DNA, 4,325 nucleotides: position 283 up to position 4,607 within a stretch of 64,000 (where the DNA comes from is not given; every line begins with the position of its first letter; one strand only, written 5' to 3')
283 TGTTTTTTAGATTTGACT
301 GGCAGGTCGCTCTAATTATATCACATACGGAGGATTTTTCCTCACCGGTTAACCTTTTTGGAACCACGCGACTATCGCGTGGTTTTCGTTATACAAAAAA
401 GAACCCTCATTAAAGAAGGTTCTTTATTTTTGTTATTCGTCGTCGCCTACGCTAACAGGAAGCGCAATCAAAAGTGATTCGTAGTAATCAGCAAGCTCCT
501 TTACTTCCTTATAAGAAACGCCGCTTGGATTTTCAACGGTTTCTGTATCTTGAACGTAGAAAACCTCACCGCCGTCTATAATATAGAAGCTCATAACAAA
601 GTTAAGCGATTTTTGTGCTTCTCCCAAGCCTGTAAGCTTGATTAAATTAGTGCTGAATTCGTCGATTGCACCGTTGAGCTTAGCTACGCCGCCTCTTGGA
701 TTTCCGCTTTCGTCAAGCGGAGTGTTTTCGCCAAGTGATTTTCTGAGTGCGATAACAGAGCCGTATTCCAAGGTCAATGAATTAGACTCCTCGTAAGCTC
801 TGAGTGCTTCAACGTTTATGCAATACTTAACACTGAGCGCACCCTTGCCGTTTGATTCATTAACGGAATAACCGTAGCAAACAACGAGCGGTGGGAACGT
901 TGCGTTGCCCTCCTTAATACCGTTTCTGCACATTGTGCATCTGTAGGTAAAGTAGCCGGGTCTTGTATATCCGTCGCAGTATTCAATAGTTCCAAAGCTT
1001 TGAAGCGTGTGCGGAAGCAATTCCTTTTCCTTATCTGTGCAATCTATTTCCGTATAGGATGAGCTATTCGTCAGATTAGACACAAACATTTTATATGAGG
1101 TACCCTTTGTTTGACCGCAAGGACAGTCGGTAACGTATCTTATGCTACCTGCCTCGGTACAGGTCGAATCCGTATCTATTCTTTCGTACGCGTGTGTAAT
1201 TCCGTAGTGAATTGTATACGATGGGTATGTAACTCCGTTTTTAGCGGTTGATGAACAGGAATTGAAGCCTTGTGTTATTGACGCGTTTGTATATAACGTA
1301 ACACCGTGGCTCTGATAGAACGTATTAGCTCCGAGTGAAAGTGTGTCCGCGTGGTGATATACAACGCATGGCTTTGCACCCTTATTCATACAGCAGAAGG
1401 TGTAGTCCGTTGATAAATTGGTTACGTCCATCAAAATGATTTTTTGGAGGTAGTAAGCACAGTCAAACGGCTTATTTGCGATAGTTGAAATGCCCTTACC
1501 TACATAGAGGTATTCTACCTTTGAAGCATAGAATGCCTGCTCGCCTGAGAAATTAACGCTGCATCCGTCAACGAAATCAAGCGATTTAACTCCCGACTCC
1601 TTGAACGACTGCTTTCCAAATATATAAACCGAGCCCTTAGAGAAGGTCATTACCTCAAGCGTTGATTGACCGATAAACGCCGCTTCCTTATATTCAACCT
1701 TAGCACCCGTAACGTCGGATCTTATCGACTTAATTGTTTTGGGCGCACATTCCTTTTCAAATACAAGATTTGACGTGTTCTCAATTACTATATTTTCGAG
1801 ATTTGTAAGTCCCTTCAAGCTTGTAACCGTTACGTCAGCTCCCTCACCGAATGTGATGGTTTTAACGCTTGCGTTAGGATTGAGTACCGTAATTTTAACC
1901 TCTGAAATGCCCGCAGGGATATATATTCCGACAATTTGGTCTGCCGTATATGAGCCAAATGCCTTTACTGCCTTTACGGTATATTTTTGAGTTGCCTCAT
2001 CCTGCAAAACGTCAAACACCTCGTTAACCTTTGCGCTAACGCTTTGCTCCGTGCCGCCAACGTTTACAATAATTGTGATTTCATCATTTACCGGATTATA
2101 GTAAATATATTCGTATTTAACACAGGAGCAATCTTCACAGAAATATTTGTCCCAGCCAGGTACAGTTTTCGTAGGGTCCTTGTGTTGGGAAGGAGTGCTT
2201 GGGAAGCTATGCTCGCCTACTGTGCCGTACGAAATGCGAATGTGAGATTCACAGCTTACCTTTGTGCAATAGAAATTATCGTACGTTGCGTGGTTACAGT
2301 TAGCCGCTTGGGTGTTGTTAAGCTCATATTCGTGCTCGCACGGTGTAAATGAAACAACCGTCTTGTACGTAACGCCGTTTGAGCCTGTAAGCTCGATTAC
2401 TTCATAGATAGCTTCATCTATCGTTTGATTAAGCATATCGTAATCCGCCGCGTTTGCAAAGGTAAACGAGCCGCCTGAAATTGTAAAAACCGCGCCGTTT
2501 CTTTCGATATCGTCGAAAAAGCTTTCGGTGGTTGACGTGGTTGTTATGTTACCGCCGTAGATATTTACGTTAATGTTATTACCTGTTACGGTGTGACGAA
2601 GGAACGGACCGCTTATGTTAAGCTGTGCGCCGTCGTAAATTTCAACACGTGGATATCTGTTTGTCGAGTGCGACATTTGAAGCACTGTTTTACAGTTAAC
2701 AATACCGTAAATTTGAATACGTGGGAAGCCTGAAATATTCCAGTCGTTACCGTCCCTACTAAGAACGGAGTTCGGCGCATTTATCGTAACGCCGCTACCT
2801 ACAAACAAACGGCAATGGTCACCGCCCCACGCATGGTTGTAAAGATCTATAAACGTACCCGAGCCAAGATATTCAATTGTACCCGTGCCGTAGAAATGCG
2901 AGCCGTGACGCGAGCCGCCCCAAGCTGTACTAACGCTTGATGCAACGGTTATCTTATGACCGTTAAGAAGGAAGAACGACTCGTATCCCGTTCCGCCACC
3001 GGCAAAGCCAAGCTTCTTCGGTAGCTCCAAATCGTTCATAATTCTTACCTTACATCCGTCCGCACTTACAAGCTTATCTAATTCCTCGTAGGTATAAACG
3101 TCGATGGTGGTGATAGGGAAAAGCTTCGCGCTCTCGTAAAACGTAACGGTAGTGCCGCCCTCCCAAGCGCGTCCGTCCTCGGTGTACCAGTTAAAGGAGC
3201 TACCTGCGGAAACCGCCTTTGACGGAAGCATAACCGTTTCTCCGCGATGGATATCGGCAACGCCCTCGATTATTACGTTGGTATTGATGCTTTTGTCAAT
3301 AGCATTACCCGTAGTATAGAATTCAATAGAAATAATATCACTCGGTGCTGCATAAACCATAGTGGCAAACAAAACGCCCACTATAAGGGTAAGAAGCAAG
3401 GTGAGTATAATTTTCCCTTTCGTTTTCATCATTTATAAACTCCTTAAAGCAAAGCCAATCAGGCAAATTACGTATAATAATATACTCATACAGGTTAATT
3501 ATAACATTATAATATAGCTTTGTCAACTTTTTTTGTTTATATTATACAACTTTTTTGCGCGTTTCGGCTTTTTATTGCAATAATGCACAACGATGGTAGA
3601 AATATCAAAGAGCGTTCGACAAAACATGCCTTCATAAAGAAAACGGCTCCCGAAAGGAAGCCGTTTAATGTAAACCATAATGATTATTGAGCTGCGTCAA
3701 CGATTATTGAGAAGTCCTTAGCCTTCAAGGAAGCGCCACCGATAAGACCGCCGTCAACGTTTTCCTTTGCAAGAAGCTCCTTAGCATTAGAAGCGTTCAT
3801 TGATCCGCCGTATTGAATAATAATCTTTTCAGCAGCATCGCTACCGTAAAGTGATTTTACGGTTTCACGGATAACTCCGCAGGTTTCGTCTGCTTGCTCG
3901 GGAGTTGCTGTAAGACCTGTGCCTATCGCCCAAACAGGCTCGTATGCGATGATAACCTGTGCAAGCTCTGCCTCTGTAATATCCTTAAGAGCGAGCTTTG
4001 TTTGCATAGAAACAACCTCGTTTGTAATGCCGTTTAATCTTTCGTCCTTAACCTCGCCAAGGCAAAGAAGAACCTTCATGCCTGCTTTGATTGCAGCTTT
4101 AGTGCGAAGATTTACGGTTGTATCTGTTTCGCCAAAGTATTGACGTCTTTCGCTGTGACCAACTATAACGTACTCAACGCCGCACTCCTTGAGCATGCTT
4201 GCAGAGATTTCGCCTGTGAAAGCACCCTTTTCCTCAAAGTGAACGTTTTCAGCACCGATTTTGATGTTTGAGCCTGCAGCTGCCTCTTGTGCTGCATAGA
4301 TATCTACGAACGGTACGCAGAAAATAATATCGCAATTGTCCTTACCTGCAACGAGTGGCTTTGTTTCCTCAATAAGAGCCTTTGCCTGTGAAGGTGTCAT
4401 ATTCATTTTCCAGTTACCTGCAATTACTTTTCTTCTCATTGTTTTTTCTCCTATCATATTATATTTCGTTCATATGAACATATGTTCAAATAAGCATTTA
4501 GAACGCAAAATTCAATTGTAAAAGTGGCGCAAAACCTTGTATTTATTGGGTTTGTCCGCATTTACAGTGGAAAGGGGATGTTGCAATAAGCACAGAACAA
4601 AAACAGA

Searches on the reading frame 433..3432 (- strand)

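Call 41: search_protein_families(library=pfam, proteins=[window:433-3432:-], max_evalue=0.0001)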
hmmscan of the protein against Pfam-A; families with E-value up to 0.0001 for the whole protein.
window:433-3432:- (999 aa): 1 family
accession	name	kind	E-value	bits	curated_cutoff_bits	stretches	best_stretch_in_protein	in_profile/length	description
PF13306.12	LRR_5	-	3.1e-05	24.3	27.7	1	583-682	5-101/127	BspA type Leucine rich repeat region (6 copies)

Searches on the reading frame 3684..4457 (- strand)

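Call 41: search_protein_families(library=pfam, proteins=[window:3684-4457:-], max_evalue=0.0001)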
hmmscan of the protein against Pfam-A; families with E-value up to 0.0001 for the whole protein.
window:3684-4457:- (257 aa): 1 family
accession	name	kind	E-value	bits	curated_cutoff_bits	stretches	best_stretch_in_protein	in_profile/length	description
PF00121.24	TIM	-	2.6e-93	312.5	20.1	1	10-255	1-244/245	Triosephosphate isomerase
